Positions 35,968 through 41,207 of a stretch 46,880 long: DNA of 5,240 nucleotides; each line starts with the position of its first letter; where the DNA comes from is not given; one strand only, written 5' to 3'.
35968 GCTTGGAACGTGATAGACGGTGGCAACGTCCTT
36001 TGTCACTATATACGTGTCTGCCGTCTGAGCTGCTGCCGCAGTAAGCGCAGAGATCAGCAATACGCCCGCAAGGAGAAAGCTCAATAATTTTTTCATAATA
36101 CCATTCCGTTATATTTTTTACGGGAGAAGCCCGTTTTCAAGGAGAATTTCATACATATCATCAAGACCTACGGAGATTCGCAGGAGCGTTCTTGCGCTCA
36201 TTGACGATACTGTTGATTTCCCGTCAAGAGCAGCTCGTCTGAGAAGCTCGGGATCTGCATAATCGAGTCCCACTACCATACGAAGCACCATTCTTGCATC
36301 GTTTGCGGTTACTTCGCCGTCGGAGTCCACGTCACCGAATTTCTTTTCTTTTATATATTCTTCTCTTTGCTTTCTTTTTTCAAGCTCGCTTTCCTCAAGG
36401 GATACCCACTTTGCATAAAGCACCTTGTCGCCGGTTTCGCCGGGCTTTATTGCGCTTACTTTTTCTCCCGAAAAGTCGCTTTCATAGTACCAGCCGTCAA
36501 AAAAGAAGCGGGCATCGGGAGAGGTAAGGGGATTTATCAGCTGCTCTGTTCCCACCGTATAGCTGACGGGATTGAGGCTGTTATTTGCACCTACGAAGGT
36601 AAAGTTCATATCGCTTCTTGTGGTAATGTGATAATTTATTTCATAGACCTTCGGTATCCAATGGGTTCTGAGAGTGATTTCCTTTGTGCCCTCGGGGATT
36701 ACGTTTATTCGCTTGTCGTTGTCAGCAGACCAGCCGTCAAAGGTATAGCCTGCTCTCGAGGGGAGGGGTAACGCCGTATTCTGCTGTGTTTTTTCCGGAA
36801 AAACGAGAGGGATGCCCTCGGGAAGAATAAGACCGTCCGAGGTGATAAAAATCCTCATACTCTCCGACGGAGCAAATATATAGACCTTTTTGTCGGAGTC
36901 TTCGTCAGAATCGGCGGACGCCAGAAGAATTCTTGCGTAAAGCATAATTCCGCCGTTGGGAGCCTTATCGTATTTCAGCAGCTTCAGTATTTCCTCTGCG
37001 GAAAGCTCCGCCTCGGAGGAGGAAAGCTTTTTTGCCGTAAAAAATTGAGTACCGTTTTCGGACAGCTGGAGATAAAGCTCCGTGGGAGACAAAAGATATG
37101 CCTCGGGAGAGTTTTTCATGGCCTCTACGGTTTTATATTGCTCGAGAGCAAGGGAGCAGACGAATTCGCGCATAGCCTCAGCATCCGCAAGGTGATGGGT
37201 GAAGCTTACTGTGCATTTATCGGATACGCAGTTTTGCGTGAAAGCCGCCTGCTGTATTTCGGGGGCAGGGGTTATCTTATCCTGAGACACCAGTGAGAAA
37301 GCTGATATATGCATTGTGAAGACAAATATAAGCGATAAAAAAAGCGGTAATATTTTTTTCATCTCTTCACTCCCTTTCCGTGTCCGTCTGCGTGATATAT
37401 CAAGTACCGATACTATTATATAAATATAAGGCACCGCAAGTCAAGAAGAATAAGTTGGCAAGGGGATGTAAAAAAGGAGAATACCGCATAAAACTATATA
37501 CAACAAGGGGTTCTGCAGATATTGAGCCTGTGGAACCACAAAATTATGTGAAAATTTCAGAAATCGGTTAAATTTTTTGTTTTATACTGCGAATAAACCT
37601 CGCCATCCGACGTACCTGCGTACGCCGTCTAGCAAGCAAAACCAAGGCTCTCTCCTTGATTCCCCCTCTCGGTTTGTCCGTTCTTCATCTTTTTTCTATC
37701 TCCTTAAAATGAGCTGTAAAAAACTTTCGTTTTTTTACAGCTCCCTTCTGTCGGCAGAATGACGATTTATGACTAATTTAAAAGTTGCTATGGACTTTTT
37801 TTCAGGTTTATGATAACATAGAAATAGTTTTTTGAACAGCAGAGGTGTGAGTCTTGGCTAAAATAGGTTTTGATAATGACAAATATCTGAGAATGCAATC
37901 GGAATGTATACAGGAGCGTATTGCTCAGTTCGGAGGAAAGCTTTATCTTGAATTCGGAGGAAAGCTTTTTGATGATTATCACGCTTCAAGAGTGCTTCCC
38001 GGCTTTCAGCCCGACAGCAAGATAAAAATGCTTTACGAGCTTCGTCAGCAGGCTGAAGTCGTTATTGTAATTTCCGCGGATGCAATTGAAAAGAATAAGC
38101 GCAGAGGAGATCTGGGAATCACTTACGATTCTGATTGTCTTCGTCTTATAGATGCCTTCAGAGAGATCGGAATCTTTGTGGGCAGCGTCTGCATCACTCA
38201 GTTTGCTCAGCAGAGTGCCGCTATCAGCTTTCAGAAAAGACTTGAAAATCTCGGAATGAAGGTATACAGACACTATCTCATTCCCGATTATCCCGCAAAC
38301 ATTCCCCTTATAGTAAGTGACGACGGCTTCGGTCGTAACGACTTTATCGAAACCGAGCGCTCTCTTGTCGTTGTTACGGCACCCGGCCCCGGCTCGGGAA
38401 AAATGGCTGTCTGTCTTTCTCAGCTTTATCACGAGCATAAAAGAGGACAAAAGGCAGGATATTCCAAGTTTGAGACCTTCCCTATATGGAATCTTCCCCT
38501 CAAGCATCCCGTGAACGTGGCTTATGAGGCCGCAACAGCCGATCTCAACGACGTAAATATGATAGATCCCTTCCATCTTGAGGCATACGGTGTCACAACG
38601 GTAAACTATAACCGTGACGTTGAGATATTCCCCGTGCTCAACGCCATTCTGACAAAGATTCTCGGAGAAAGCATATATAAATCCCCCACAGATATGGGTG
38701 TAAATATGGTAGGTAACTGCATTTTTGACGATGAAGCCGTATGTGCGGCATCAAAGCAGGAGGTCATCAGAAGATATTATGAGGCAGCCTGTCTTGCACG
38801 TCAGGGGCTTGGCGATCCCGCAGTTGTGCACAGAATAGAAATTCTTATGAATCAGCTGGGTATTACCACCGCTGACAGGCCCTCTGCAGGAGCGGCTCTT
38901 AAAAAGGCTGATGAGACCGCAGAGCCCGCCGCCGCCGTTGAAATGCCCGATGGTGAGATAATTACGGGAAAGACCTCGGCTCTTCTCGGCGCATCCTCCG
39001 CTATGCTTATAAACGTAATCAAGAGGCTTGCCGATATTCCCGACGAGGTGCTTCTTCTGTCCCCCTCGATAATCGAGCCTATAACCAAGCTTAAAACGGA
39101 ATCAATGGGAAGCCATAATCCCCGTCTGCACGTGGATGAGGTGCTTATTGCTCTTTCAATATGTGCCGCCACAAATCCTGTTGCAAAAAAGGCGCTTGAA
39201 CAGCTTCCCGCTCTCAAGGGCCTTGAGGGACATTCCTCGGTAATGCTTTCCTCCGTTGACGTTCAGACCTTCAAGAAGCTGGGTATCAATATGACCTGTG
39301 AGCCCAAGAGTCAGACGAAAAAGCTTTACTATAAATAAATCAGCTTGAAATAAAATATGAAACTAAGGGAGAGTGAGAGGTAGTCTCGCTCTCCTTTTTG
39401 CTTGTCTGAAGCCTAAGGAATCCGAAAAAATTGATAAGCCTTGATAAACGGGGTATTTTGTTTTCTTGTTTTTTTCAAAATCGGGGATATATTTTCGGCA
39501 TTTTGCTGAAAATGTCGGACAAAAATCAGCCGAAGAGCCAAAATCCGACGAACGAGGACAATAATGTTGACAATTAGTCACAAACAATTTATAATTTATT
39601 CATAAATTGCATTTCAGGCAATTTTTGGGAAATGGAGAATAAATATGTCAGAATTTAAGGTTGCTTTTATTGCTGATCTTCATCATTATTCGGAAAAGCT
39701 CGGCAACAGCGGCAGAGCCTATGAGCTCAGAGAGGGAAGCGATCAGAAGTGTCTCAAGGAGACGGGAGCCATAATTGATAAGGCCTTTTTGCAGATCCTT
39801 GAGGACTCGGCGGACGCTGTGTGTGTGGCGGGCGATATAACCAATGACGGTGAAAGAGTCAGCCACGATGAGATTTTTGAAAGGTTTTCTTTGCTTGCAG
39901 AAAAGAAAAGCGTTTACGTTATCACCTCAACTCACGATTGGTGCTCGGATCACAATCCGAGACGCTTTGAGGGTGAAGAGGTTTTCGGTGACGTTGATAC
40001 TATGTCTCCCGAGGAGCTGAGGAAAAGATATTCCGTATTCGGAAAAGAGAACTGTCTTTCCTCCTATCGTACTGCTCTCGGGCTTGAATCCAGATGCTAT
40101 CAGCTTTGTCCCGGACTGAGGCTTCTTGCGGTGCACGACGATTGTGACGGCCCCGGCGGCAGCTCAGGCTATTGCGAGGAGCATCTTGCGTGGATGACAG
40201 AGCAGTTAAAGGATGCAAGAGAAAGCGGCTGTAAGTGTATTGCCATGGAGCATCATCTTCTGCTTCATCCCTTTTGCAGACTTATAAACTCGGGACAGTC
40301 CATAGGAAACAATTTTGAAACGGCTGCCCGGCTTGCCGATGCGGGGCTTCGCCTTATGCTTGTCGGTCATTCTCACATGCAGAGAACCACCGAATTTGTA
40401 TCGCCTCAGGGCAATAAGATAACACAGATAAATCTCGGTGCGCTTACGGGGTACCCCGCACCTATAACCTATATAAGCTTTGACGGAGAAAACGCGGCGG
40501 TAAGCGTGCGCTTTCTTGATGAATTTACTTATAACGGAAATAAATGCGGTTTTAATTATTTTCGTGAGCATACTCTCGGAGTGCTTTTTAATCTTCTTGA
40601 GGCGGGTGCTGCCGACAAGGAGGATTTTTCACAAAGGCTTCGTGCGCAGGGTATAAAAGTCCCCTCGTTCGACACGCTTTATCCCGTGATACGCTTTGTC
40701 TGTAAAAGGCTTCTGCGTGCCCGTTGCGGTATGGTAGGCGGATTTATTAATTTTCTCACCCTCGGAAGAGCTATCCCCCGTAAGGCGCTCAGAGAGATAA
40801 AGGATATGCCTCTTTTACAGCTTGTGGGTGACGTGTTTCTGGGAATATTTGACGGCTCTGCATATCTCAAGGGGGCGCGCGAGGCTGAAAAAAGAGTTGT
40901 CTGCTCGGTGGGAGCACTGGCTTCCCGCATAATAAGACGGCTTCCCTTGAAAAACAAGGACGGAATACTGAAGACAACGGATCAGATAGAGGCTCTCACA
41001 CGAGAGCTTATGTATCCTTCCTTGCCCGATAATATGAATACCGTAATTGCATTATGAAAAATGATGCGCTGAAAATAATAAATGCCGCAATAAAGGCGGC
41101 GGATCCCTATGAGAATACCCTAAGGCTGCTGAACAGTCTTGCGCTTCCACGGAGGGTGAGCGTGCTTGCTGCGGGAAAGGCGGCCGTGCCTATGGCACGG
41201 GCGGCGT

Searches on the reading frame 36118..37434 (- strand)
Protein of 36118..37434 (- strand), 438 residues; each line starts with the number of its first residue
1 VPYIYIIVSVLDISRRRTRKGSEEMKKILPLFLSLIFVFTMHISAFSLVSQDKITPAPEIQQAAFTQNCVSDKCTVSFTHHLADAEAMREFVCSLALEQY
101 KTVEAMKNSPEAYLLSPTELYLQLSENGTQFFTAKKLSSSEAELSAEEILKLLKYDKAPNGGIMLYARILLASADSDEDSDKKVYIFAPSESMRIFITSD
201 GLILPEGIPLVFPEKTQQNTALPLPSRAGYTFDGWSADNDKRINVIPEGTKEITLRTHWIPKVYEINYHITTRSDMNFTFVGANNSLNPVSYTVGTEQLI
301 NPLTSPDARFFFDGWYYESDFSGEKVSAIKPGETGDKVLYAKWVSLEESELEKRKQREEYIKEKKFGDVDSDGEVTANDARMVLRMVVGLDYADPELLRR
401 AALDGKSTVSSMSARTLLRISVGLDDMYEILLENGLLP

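Call 12: search_protein_families(library=pfam, proteins=[window:36118-37434:-])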
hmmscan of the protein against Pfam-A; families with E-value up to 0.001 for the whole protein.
window:36118-37434:- (438 aa): 1 family
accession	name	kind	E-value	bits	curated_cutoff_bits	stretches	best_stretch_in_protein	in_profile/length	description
PF09479.16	Flg_new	-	1.9e-11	44.4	27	2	284-342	9-65/65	Listeria-Bacteroides repeat domain (List_Bact_rpt)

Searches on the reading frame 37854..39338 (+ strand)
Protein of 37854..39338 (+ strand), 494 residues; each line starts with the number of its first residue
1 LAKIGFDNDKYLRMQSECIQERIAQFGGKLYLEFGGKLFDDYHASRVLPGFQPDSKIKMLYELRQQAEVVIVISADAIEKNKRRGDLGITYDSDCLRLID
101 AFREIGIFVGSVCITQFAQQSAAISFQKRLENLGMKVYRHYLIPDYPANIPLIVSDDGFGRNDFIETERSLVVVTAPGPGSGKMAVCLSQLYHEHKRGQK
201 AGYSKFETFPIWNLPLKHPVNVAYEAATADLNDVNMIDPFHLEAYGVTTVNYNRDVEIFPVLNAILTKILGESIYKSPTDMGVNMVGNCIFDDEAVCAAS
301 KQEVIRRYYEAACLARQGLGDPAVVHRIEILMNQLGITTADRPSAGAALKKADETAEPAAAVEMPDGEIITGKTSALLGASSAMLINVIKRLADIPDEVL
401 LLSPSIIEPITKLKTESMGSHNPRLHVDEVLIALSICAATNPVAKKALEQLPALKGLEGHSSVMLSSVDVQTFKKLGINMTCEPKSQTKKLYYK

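Call 12: search_protein_families(library=pfam, proteins=[window:37854-39338:+])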
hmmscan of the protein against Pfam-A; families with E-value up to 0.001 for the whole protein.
window:37854-39338:+ (494 aa): 2 families
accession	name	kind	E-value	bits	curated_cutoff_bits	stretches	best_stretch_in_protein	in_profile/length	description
PF08903.17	DUF1846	-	8.5e-180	597.2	27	1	4-335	1-332/333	Domain of unknown function DUF1846, N-terminal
PF20921.3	DUF1846_C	-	1.5e-65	220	27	1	341-492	2-153/153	Domain of unknown function DUF1846, C-terminal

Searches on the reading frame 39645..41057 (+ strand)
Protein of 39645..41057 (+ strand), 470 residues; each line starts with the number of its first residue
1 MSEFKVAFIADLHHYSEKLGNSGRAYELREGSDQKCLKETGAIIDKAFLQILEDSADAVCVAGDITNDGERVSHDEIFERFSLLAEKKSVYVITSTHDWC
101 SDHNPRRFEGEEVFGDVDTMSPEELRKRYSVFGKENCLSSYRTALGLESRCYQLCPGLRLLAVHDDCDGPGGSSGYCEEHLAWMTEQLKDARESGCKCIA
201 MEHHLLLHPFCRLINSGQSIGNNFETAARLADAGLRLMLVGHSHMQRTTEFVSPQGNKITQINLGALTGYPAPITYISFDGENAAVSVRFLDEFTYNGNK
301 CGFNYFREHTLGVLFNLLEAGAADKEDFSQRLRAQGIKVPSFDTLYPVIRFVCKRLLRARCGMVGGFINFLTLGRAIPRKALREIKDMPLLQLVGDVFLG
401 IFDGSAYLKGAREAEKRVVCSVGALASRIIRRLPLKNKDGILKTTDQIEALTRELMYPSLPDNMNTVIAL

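Call 51: search_protein_families(library=pfam, proteins=[window:39645-41057:+], max_evalue=0.00001)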
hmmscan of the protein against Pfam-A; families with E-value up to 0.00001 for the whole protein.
window:39645-41057:+ (470 aa): 1 family
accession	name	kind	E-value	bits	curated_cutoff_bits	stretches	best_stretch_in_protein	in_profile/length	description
PF00149.33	Metallophos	-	3.1e-07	31.4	21.5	1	4-245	1-190/191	Calcineurin-like phosphoesterase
